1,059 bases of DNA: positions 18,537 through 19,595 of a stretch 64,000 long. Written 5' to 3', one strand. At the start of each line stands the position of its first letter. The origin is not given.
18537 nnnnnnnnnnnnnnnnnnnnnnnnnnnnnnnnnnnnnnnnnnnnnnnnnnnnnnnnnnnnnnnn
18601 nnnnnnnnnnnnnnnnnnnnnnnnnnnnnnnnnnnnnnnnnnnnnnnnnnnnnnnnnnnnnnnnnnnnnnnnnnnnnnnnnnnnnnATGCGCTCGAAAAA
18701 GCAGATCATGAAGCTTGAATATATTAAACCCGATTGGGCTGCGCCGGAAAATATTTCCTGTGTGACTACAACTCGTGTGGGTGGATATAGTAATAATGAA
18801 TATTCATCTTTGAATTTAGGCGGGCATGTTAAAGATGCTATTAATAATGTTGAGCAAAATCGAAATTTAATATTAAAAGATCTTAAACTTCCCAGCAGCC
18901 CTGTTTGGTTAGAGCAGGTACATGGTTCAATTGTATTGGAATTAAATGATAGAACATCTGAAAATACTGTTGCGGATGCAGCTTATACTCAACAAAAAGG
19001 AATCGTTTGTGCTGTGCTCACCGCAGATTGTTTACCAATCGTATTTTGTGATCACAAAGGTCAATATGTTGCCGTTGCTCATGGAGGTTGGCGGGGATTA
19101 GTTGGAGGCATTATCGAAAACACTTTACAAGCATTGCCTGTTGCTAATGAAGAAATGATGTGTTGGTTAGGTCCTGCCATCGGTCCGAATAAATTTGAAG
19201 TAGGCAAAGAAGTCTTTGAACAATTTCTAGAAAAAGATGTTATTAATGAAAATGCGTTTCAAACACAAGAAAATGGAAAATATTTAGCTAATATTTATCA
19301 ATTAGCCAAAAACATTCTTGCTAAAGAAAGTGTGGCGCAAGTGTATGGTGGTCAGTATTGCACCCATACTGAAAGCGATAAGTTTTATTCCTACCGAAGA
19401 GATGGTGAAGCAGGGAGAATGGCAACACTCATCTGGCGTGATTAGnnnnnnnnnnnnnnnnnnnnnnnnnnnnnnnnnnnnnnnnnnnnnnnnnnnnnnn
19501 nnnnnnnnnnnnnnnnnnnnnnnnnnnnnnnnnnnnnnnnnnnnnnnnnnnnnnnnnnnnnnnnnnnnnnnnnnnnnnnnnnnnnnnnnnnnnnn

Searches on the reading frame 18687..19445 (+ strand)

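Call 25: search_protein_families(library=pfam, proteins=[window:18687-19445:+], max_evalue=0.001)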
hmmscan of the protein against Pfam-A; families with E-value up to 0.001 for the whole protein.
window:18687-19445:+ (252 aa): 1 family
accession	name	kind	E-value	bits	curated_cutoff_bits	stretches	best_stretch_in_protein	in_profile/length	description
PF02578.20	Cu-oxidase_4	-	5.3e-72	242.5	22.9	1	28-250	1-238/238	Multi-copper polyphenol oxidoreductase laccase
